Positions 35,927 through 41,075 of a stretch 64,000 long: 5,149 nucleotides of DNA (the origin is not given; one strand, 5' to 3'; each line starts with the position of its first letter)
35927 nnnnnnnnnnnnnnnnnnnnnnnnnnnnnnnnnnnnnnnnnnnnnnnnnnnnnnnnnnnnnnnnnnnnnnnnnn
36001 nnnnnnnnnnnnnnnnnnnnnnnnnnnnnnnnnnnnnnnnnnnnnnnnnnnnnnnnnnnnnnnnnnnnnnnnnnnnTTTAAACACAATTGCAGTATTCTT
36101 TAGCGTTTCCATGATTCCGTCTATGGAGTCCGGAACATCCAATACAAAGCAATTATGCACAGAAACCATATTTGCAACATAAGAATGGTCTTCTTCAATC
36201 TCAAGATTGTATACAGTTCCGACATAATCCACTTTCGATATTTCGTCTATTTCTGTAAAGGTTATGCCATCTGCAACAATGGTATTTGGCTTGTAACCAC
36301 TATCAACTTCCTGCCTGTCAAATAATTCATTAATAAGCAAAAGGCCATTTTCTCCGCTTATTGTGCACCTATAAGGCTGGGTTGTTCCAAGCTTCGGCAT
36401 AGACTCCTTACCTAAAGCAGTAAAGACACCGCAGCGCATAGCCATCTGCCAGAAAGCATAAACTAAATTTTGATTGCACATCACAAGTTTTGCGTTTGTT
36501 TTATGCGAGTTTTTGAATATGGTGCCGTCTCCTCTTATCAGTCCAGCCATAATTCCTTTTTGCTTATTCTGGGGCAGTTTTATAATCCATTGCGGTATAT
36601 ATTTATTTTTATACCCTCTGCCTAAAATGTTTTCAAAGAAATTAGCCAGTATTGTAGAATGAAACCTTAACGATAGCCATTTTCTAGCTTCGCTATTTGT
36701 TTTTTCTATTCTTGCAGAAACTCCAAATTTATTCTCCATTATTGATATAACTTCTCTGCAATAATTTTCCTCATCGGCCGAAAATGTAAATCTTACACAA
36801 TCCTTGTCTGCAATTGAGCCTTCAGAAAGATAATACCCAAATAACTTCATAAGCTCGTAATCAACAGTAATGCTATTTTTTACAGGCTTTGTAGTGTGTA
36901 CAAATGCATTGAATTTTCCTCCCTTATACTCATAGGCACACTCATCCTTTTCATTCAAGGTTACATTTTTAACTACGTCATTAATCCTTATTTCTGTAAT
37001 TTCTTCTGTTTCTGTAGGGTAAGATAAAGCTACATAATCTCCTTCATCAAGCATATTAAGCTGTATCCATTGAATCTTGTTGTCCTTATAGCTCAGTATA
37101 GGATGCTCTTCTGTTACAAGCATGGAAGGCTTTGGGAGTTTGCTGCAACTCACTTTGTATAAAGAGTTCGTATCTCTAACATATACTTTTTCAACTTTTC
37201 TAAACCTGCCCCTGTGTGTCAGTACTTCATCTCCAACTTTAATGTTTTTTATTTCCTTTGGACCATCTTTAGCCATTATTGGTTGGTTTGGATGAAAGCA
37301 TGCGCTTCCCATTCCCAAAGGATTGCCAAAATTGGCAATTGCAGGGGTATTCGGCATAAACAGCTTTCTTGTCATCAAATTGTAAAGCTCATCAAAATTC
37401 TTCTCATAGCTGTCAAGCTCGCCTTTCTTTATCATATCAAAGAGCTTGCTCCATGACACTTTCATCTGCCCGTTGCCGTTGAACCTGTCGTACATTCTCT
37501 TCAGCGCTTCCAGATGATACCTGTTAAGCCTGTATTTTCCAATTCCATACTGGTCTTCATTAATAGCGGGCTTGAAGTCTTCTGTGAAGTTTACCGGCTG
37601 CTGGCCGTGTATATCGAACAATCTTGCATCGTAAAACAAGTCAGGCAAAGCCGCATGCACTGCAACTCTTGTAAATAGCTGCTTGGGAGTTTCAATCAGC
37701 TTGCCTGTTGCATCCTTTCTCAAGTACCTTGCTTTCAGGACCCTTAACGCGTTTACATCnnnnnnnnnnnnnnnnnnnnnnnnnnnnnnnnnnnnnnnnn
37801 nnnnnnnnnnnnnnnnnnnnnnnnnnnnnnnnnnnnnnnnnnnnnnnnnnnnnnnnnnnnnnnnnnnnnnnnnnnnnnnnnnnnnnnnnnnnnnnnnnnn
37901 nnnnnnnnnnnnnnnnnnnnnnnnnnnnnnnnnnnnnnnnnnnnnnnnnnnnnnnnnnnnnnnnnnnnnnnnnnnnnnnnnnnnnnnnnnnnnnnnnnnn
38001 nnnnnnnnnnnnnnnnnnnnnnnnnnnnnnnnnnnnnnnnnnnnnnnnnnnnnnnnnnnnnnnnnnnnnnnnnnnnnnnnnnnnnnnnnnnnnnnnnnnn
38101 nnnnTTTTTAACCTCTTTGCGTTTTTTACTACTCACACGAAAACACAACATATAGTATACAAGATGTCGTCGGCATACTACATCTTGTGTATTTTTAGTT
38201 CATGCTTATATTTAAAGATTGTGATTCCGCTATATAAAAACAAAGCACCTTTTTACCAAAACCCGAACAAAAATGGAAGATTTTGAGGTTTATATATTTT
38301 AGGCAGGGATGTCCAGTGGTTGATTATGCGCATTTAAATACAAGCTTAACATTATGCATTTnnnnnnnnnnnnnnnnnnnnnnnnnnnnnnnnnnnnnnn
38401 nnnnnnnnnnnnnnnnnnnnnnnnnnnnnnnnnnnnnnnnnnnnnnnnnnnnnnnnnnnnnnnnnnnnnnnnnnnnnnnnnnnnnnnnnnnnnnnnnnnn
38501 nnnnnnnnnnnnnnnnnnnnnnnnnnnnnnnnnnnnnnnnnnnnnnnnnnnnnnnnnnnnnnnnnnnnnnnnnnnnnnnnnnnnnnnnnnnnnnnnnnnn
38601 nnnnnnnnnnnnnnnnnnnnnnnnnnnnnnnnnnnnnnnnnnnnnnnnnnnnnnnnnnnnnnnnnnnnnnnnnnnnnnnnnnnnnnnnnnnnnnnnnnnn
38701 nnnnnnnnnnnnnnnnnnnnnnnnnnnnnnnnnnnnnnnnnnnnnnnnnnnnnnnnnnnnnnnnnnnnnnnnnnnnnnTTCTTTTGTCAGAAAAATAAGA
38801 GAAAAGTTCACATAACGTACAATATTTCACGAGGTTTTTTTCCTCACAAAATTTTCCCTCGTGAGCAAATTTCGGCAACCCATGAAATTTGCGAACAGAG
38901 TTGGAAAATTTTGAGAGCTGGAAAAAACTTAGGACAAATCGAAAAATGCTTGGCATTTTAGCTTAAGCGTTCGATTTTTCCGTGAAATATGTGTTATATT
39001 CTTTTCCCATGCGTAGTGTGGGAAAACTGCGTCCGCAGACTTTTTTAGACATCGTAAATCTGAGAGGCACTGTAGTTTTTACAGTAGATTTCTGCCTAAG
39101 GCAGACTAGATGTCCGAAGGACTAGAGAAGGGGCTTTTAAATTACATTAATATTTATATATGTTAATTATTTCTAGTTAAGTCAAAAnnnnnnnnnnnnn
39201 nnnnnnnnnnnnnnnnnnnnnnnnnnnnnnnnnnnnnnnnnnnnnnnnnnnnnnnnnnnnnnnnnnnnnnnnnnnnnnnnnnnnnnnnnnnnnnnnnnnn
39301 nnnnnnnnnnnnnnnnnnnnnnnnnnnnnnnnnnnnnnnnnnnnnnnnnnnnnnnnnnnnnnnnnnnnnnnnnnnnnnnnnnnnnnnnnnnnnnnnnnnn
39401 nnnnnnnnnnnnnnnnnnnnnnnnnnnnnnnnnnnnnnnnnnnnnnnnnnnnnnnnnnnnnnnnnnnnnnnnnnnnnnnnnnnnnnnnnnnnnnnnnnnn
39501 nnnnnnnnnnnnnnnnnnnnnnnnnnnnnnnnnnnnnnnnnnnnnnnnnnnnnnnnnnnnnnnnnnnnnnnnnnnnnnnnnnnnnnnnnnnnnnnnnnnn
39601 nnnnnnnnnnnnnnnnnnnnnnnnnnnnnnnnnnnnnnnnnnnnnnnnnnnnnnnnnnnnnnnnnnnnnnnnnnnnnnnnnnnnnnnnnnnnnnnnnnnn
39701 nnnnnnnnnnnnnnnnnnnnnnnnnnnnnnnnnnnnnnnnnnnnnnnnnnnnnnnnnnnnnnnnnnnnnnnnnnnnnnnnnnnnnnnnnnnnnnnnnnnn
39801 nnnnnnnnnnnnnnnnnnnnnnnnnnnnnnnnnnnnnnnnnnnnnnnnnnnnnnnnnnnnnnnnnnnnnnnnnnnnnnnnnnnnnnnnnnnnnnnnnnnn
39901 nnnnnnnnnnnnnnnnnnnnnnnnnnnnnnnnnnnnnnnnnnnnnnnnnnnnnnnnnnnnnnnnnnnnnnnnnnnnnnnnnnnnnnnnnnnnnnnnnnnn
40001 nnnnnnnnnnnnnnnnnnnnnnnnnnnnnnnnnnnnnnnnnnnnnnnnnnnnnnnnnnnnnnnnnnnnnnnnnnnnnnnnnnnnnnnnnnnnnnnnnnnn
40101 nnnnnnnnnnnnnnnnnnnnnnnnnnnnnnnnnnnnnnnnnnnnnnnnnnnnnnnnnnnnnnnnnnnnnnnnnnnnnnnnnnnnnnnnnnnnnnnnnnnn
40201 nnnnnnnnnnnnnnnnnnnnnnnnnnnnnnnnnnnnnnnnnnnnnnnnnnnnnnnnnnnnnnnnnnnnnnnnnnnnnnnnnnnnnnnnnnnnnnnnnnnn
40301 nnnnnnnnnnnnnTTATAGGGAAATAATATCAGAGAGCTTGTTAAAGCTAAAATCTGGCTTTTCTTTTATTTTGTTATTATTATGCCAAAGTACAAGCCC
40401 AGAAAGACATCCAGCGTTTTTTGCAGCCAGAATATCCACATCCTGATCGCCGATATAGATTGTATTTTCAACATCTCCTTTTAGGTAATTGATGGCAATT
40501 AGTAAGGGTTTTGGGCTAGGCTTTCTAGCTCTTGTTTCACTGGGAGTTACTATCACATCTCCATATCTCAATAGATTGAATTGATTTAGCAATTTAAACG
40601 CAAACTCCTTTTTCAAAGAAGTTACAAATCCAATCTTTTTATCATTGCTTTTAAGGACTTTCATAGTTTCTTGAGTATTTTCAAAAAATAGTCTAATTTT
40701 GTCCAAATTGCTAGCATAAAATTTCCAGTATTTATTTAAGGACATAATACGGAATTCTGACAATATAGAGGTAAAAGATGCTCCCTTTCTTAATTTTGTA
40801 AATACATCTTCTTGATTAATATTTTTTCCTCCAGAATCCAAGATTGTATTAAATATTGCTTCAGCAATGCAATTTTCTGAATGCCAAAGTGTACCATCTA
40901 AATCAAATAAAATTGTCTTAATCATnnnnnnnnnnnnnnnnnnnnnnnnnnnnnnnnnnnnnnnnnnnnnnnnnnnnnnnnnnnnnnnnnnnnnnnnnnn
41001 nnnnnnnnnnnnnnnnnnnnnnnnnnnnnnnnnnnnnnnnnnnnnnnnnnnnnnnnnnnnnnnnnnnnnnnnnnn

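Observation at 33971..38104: Class II RNR interrupted by two inteins at catalytic cysteines (one with a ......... homing endonuclease)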

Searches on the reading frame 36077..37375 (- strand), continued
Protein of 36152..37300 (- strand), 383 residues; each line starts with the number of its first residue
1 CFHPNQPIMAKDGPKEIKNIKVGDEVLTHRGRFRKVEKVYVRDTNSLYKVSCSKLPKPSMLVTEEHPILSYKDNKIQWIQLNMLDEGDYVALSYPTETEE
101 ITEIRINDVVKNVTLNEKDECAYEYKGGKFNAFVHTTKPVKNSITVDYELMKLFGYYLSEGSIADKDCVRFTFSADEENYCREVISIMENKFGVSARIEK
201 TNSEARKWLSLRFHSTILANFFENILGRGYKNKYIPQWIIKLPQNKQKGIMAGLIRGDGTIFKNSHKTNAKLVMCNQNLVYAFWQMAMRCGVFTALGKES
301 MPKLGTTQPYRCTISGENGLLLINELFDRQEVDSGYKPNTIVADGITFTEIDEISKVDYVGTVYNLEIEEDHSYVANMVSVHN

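Call 85: search_solved_structures(query=A3, max_evalue=0.001, show_alignments=1)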
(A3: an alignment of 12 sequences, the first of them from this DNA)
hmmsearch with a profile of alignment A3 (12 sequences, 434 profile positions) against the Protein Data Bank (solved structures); distinct sequences matched with E-value up to 0.001: 29.
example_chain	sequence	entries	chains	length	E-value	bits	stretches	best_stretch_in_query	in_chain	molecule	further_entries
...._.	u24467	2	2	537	1.6e-17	66.6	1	166-401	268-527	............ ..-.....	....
9cop_A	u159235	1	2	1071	3.3e-11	45.7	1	173-410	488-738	V-type proton ATPase catalytic subunit A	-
2lwy_A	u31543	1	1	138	4.1e-11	45.5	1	27-114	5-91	BACTERIAL INTEIN-LIKE DOMAIN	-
1dfa_A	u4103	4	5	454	2.4e-10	42.9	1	173-409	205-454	PI-SCEI ENDONUCLEASE | ENDONUCLEASE PI-SCEI | PI-SCEI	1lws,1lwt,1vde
7qsu_A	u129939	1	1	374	2.5e-10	42.9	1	161-393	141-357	V-ATPase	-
1ef0_A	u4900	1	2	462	1.1e-09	40.7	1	173-410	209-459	PI-SCEI ENDONUCLEASE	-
7qss_A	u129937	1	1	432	1.1e-09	40.7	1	161-328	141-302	V-type ATP synthase alpha chain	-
6qaz_A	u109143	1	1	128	2.7e-09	39.4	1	31-91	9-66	cyanophage-like gp41-1 intein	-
1um2_A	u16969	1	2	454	5.2e-09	38.5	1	173-409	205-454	ENDONUCLEASE PI-SCEI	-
6riz_A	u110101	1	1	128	6.5e-09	38.2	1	31-91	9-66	gp41-1 intein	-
1jva_A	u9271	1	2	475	3.2e-08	35.9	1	173-408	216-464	VMA1-DERIVED HOMING ENDONUCLEASE X10SSS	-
2lqm_A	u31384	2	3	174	5.4e-08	35.2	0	66-116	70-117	Pho radA intein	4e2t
4e2u_A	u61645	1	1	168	3.2e-07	32.6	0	66-116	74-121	Pho radA intein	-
5k08_A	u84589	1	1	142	9.8e-07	31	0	386-410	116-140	RecA mini intein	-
5i0a_A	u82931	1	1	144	1e-06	31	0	386-410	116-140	Intein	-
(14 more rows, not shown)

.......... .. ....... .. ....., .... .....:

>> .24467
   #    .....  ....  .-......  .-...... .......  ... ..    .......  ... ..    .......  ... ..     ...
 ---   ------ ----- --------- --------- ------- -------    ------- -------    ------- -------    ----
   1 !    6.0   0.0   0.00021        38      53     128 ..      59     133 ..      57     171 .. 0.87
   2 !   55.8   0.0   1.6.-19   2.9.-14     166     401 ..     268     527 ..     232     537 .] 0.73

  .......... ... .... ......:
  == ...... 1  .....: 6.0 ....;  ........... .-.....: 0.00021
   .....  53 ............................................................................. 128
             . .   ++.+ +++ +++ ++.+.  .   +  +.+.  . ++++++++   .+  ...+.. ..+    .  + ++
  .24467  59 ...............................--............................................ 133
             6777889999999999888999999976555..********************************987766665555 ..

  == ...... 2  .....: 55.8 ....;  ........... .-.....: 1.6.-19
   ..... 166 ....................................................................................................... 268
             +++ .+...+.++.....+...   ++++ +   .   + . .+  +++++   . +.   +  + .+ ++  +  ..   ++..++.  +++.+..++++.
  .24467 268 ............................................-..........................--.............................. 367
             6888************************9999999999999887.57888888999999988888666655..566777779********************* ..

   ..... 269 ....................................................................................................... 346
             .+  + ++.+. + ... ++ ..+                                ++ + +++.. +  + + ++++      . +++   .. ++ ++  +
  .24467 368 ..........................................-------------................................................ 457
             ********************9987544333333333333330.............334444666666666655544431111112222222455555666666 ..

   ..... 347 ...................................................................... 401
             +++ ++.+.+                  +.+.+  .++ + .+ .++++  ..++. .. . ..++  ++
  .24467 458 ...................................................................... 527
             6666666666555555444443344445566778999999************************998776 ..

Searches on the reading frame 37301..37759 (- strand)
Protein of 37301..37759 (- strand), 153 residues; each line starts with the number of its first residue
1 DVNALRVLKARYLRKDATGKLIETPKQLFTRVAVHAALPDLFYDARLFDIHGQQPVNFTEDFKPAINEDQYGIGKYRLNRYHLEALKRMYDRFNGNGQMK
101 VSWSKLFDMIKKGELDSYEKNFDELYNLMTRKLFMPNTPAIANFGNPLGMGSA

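Call 42: search_protein_families(library=ncbifam, proteins=[window:37301-37759:-], max_evalue=0.001)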
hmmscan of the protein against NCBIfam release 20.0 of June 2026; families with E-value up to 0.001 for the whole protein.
seq(153 aa): 5 families
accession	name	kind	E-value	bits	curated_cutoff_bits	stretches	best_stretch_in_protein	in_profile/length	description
NF006207.0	PRK08332.1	equivalog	8.7e-46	155.8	2400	1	2-153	117-272/1684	vitamin B12-dependent ribonucleotide reductase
NF005010.0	PRK06406.1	subfamily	2.7e-28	98.7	1125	1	2-153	115-251/771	vitamin B12-dependent ribonucleotide reductase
NF006417.0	PRK08665.1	equivalog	2.1e-13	49.5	961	2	3-45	15-57/759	vitamin B12-dependent ribonucleotide reductase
TIGR02504.1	NrdJ_Z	equivalog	1.4e-07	30.5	399.95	1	5-151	2-79/606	adenosylcobalamin-dependent ribonucleoside-diphosphate reductase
NF005483.0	PRK07088.1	equivalog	0.00094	17.4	1214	0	4-48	162-211/764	ribonucleoside-diphosphate reductase subunit alpha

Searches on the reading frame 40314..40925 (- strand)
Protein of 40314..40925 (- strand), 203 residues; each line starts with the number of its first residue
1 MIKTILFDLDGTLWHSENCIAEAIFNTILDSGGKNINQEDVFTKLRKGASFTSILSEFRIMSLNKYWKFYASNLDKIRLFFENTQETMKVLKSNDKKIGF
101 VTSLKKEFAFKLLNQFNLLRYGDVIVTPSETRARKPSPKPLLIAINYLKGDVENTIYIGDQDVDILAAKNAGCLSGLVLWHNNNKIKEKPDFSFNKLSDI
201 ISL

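Call 62: search_protein_families(library=pfam, proteins=[window:40314-40925:-], max_evalue=0.001)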
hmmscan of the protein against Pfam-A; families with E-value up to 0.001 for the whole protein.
window:40314-40925:- (203 aa): 4 families
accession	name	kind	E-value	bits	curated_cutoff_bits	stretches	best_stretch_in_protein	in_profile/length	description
PF13419.12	HAD_2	-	2.3e-28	99.9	23.8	1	5-174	1-174/178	Haloacid dehalogenase-like hydrolase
PF00702.32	Hydrolase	-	1.8e-21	77.9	26.4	1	2-172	1-191/191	haloacid dehalogenase-like hydrolase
PF13242.12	Hydrolase_like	-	8.4e-08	32.5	22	1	133-184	2-54/75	HAD-hyrolase-like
PF13344.12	Hydrolase_6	-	0.00035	21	27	0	5-24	1-20/101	Haloacid dehalogenase-like hydrolase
